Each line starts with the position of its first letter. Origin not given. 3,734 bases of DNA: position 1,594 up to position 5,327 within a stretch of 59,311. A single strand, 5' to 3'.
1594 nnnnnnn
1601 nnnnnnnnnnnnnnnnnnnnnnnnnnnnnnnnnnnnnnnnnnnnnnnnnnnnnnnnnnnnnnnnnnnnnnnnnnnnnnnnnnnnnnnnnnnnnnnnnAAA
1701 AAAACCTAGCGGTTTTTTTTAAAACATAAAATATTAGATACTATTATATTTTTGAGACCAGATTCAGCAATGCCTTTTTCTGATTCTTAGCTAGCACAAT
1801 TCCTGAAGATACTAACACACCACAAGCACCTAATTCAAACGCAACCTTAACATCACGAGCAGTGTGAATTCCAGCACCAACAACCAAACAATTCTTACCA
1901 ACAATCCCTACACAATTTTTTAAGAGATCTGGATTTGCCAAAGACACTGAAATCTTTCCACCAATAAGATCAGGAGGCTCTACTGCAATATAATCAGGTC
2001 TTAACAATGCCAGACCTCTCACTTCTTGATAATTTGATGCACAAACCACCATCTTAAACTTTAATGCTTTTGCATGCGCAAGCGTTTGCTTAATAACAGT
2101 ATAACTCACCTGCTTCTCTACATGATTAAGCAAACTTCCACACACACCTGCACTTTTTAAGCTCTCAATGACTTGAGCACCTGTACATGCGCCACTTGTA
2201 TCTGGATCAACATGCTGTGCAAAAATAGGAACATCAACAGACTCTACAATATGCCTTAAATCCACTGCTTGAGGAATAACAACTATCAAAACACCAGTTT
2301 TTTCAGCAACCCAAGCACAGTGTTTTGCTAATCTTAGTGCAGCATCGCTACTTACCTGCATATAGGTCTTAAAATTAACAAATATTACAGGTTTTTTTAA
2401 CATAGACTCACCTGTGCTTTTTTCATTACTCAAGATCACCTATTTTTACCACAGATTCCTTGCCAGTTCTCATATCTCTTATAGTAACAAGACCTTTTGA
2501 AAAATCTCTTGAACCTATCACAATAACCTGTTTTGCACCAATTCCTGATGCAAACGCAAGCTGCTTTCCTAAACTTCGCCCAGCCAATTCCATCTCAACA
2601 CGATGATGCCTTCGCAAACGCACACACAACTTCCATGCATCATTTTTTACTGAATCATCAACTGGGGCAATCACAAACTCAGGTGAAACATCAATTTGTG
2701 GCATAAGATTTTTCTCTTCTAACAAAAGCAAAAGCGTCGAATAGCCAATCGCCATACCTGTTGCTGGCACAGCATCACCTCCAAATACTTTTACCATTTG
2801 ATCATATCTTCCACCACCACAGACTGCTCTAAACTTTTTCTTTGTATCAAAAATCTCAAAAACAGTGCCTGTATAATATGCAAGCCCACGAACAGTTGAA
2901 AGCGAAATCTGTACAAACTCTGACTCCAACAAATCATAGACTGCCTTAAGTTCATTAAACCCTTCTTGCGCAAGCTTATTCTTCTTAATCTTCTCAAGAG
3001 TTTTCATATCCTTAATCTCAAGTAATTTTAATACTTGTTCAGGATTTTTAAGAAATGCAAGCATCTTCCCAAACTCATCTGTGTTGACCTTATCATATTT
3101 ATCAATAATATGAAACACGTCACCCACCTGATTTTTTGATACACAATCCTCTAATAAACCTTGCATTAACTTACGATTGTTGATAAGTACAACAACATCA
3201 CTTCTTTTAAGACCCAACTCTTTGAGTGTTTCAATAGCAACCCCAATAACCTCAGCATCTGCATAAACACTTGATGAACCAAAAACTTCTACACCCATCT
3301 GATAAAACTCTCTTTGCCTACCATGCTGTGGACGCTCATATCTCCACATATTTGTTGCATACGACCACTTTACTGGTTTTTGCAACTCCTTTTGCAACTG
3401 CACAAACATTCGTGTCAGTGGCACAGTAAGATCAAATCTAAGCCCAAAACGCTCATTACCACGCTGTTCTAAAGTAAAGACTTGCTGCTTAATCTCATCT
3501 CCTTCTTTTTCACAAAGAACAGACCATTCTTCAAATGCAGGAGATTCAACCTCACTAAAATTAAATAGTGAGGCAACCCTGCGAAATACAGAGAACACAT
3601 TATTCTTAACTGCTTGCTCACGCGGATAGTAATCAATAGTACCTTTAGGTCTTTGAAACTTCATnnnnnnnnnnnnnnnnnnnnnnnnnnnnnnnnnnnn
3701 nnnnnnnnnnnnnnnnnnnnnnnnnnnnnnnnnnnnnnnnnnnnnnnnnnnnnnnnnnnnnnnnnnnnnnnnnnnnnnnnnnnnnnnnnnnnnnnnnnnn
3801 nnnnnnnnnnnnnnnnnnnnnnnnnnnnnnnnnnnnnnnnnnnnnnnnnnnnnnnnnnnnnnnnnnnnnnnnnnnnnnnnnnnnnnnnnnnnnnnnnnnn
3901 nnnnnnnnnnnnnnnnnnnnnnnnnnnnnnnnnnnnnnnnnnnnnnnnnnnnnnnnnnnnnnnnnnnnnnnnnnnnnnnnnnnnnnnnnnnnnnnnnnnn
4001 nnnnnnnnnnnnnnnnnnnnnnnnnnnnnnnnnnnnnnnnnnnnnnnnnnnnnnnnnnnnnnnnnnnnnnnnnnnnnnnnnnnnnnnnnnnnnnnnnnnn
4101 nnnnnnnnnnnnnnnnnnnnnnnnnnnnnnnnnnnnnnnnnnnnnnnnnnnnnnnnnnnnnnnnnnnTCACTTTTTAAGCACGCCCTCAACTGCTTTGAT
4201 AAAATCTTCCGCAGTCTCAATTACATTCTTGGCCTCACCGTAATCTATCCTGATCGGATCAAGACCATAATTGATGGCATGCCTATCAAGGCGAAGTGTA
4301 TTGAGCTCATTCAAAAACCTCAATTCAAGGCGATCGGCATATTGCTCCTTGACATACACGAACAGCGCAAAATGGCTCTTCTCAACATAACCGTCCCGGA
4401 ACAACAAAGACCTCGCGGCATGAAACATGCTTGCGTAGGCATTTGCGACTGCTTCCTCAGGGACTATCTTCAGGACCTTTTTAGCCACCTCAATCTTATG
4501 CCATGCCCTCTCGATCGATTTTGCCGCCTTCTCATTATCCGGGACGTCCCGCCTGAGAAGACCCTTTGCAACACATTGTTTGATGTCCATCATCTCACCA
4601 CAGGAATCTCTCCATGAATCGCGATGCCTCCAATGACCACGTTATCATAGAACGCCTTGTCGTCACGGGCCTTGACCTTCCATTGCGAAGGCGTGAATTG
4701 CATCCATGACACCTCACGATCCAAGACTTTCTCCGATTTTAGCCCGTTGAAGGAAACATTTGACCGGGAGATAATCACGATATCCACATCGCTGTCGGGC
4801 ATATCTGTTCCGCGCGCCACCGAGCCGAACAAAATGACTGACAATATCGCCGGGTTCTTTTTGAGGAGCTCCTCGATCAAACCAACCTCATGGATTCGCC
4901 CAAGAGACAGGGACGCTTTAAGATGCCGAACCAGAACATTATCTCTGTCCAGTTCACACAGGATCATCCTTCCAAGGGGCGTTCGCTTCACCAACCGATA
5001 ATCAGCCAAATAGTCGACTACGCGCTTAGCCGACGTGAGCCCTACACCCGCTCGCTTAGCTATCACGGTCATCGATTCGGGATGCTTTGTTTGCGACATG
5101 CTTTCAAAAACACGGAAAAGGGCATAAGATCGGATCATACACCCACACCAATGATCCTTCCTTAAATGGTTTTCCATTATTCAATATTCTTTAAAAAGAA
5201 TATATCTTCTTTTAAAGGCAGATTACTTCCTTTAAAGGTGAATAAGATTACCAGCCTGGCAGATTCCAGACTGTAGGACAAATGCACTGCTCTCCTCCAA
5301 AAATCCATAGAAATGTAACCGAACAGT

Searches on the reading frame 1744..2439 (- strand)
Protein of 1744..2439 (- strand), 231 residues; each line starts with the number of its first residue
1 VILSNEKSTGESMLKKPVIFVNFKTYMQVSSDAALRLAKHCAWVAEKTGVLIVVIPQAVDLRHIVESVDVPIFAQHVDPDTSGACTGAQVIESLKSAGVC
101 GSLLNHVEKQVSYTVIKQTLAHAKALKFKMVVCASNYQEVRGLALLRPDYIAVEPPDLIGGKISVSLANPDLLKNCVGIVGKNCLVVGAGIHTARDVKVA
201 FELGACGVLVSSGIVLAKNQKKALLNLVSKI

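Call 56: search_protein_families(library=pfam, proteins=[window:1744-2439:-], max_evalue=0.001)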
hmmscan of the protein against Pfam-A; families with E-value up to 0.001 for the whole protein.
window:1744-2439:- (231 aa): 2 families
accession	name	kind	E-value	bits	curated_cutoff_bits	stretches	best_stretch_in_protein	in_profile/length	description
PF00121.24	TIM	-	1.2e-25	90.9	20.1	1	17-219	1-237/245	Triosephosphate isomerase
PF05690.20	ThiG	-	0.00031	20.6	23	1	173-220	167-213/247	Thiazole biosynthesis protein ThiG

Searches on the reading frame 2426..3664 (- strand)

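Call 56: search_protein_families(library=pfam, proteins=[window:2426-3664:-], max_evalue=0.001)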
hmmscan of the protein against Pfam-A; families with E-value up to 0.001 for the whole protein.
window:2426-3664:- (412 aa): 3 families
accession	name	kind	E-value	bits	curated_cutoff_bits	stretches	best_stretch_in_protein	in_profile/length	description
PF13393.11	tRNA-synt_His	-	1.7e-50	172.5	25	1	9-308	2-305/308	Histidyl-tRNA synthetase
PF03129.25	HGTP_anticodon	-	4.3e-11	43.3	21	1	330-411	2-87/94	Anticodon binding domain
PF00587.30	tRNA-synt_2b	-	1.2e-10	42.2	29.3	1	63-298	1-149/179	tRNA synthetase class II core domain (G, H, P, S and T)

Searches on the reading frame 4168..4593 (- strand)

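Call 56: search_protein_families(library=pfam, proteins=[window:4168-4593:-], max_evalue=0.001)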
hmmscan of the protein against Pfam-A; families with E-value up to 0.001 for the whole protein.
window:4168-4593:- (141 aa): 1 family
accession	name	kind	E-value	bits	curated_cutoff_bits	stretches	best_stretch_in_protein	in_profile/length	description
PF05168.19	HEPN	-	1.8e-08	35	22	1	25-137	3-116/117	HEPN domain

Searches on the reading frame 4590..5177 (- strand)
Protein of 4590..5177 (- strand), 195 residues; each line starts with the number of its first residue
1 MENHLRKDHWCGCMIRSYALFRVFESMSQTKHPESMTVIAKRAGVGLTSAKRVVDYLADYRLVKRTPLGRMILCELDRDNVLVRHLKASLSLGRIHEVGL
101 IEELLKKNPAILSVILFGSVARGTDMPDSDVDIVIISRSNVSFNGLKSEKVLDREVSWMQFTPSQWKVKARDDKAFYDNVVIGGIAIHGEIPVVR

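Call 56: search_protein_families(library=pfam, proteins=[window:4590-5177:-], max_evalue=0.001)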
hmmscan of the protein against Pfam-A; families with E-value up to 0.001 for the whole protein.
window:4590-5177:- (195 aa): 3 families
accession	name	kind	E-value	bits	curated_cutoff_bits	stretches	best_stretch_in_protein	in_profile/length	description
PF01909.29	NTP_transf_2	-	6.1e-11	43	21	1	100-145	4-48/93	Nucleotidyltransferase domain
PF18765.7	Polbeta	-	1.5e-10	41.5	26.9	1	101-153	3-50/93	Polymerase beta, Nucleotidyltransferase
PF22600.2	MTPAP-like_central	-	0.00043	20.8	27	1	98-152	26-80/139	Poly(A) RNA polymerase, mitochondrial-like, central palm domain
